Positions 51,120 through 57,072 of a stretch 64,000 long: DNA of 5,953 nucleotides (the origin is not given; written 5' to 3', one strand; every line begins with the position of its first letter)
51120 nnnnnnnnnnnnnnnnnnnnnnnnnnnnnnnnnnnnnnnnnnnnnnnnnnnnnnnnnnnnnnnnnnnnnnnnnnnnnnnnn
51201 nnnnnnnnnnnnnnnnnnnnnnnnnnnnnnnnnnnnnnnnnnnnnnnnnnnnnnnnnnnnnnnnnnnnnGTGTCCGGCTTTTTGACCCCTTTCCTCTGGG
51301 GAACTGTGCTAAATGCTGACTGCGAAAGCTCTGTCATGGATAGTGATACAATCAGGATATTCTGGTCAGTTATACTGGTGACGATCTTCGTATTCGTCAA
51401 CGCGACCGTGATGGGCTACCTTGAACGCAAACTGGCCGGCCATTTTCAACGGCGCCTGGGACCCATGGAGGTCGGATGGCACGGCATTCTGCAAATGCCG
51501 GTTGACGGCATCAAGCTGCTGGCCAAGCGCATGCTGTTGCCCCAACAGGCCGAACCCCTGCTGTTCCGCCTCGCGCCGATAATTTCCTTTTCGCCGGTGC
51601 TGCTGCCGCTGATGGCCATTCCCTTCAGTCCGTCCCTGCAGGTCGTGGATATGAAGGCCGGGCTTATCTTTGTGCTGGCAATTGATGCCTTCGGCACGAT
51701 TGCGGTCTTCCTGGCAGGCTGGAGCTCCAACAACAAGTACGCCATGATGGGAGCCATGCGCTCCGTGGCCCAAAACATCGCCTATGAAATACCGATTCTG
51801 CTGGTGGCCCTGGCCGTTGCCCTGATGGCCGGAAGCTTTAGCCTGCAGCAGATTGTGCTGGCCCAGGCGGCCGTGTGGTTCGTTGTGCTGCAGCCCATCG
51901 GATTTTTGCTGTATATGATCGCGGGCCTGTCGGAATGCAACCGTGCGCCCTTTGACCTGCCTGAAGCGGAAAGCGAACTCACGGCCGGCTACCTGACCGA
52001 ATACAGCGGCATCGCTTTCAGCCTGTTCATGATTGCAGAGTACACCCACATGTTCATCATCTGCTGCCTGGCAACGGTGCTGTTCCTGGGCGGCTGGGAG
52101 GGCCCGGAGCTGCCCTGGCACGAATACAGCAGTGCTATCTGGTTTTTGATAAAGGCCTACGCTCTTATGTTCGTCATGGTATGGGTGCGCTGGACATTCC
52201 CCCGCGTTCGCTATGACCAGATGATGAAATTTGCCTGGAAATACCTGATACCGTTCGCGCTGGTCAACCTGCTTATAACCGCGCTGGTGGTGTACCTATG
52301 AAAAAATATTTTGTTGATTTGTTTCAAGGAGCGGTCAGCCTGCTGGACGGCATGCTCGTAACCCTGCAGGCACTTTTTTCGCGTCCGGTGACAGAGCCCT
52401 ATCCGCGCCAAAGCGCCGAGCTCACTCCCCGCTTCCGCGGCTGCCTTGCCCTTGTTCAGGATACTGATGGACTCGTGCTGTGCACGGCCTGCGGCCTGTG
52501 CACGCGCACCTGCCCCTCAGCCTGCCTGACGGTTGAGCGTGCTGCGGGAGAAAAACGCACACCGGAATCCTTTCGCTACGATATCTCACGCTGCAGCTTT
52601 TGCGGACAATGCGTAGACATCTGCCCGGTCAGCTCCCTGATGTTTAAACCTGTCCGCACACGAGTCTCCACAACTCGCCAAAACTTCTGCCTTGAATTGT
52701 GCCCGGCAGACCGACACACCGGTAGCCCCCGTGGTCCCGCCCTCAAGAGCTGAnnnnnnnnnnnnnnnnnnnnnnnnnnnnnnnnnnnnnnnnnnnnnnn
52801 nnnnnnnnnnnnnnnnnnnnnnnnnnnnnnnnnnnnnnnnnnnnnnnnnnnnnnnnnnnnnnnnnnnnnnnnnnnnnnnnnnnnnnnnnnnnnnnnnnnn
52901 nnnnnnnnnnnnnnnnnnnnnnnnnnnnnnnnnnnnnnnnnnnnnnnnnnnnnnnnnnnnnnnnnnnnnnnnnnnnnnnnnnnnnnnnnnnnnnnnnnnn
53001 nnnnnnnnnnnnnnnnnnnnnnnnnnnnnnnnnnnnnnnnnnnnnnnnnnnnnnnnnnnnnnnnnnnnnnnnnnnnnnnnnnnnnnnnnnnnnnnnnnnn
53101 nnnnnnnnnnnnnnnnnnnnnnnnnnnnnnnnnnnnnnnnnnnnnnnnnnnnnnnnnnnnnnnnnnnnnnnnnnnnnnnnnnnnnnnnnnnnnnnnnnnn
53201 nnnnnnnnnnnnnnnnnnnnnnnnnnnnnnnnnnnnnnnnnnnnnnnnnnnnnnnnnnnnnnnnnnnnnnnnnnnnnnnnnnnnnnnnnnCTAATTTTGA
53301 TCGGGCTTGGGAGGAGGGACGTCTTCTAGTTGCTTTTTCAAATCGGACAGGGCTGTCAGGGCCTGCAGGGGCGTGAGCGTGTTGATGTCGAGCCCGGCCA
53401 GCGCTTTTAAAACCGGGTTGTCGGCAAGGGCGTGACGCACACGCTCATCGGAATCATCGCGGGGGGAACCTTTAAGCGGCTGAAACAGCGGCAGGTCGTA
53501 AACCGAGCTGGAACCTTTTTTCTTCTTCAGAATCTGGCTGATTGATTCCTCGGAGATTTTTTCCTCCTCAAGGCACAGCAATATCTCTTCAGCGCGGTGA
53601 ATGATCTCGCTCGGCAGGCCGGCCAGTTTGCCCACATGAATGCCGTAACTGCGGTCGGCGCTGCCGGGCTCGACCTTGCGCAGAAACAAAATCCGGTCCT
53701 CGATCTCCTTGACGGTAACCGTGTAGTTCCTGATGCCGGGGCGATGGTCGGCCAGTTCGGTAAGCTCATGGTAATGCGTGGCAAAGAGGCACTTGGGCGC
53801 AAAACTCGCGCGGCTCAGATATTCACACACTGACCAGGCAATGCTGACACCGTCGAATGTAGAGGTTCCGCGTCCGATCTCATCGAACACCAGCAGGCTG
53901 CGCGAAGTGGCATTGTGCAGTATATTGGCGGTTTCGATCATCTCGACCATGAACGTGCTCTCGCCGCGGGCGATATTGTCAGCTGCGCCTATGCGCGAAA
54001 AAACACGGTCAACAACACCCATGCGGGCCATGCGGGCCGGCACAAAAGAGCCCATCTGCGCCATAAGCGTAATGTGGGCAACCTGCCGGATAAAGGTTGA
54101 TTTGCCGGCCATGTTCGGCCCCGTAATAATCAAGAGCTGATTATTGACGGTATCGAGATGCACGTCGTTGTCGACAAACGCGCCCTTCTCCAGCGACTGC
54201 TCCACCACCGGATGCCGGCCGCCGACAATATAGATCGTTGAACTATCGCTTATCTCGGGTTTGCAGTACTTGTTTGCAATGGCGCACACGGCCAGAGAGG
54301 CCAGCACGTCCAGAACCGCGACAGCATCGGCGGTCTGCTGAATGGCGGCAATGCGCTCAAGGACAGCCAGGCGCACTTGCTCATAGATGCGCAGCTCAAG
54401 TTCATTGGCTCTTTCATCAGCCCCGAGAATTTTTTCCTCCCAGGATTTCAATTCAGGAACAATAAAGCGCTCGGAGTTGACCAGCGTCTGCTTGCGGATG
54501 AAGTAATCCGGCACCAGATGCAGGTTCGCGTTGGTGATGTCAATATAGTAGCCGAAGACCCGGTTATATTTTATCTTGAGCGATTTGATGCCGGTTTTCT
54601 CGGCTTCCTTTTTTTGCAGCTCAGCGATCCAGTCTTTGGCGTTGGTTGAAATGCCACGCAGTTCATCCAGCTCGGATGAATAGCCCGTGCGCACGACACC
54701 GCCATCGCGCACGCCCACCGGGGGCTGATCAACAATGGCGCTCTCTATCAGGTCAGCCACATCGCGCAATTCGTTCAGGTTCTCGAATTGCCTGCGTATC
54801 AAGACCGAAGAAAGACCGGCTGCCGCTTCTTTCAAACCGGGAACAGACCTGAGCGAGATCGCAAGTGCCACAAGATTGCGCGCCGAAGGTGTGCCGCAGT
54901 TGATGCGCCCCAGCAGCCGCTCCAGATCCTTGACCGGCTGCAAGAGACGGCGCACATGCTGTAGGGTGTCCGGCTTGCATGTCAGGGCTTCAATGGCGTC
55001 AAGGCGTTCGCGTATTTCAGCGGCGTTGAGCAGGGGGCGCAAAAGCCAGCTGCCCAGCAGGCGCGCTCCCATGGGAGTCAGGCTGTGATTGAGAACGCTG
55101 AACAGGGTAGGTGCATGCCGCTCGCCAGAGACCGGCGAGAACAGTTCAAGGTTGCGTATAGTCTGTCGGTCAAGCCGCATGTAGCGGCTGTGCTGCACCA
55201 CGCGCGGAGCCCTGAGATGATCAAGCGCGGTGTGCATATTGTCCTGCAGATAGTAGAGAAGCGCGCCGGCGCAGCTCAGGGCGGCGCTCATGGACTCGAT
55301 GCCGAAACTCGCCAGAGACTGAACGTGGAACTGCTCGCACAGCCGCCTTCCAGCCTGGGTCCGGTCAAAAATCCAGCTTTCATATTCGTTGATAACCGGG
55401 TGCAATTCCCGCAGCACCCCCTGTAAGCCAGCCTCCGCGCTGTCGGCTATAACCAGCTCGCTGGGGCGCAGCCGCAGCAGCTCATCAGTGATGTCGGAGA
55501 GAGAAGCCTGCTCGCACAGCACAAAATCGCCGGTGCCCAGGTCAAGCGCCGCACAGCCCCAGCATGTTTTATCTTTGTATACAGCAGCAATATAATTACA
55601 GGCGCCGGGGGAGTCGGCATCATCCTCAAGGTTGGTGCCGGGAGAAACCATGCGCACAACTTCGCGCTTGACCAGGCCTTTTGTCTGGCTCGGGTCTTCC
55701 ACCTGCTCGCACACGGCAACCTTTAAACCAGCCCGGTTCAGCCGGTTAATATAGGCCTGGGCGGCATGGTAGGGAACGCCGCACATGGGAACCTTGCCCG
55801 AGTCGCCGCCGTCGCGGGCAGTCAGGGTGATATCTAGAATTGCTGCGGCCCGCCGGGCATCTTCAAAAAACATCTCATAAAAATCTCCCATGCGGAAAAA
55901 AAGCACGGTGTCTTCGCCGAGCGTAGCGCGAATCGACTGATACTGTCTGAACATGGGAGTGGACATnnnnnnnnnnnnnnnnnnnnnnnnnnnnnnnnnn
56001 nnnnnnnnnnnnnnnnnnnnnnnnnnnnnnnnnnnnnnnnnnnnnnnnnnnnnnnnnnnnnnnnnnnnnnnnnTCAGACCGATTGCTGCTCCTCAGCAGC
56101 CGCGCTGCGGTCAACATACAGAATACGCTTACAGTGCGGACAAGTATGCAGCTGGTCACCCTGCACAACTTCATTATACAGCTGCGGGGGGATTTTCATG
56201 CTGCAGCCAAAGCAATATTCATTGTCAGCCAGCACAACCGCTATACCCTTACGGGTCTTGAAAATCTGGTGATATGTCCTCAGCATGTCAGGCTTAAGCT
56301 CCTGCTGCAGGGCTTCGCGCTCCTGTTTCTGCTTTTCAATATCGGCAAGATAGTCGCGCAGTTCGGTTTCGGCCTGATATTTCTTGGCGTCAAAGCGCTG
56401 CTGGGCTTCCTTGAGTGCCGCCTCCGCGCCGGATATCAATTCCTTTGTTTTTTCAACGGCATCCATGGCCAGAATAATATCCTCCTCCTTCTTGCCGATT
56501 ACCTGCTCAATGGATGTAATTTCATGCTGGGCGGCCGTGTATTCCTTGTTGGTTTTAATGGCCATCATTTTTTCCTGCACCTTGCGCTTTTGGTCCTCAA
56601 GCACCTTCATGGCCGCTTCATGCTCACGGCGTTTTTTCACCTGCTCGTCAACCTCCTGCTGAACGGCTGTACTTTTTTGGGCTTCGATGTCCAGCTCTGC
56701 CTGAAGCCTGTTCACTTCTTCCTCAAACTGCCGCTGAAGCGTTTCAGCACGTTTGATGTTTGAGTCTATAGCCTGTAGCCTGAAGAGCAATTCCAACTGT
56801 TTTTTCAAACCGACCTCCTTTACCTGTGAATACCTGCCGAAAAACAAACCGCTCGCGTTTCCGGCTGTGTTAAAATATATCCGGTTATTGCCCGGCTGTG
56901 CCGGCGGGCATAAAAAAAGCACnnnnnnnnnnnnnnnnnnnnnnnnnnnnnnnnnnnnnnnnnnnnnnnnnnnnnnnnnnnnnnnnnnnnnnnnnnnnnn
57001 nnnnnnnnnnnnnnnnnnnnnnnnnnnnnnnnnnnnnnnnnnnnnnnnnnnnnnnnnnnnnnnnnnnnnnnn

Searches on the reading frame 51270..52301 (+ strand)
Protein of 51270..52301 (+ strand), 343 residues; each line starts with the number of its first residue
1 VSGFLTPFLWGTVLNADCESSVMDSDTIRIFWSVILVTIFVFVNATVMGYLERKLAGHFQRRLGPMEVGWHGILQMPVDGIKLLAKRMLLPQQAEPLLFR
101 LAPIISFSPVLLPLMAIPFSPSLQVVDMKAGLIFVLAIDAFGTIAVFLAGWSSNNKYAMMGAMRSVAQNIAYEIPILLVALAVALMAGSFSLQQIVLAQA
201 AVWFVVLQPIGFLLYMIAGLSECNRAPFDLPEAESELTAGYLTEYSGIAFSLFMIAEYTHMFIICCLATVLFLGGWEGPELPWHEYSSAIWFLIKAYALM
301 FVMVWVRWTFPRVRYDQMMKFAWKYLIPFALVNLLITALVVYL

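Call 72: search_protein_families(library=pfam, proteins=[window:51270-52301:+], max_evalue=0.00001)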
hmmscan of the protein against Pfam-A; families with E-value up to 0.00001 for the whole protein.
window:51270-52301:+ (343 aa): 1 family
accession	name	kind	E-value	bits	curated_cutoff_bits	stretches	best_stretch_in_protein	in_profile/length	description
PF00146.26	NADHdh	-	5e-116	387.7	27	1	34-338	3-298/298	NADH dehydrogenase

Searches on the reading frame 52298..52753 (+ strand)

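Call 72: search_protein_families(library=pfam, proteins=[window:52298-52753:+], max_evalue=0.00001)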
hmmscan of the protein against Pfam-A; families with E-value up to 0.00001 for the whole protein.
window:52298-52753:+ (151 aa): 5 families
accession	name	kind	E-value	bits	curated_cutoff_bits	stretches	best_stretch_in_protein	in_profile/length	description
PF12838.12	Fer4_7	-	2.3e-10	41.2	27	1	62-111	2-50/52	4Fe-4S dicluster domain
PF00037.32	Fer4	-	1.3e-08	34.7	21.1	1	94-111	3-20/24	4Fe-4S binding domain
PF13183.11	Fer4_8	-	5.4e-08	33.7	27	0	55-74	47-66/68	4Fe-4S dicluster domain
PF13187.11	Fer4_9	-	1.6e-07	31.6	27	1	62-112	2-50/52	4Fe-4S dicluster domain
PF13237.11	Fer4_10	-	4e-07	30.3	25.5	1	61-110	8-53/53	4Fe-4S dicluster domain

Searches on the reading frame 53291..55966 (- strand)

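Call 72: search_protein_families(library=pfam, proteins=[window:53291-55966:-], max_evalue=0.00001)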
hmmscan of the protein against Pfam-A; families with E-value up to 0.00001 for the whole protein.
window:53291-55966:- (891 aa): 5 families
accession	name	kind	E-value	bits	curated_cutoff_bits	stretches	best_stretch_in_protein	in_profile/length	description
PF00488.27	MutS_V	-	2.9e-81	272.4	30.2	1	612-799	1-187/188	MutS domain V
PF05192.23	MutS_III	-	6.9e-48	164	34.1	1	268-559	1-194/194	MutS domain III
PF01624.25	MutS_I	-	1.2e-40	138.7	20.6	1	3-115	1-112/113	MutS domain I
PF05190.23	MutS_IV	-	7.8e-32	109.9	22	1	428-518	1-91/92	MutS family domain IV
PF05188.22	MutS_II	-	6.7e-24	85.2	25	1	124-252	1-133/133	MutS domain II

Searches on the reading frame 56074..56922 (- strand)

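Call 72: search_protein_families(library=pfam, proteins=[window:56074-56922:-], max_evalue=0.00001)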
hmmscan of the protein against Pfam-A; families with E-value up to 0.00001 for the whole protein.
window:56074-56922:- (282 aa): 2 families
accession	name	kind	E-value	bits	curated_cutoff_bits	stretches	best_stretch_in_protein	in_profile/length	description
PF02591.20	Zn_ribbon_9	-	3.8e-13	49.7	29.1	1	237-268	2-33/33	C4-type zinc ribbon domain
PF24481.2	CT398_CC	-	5.5e-07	30.1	27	1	49-221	1-176/180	CT398-like coiled coil hairpin domain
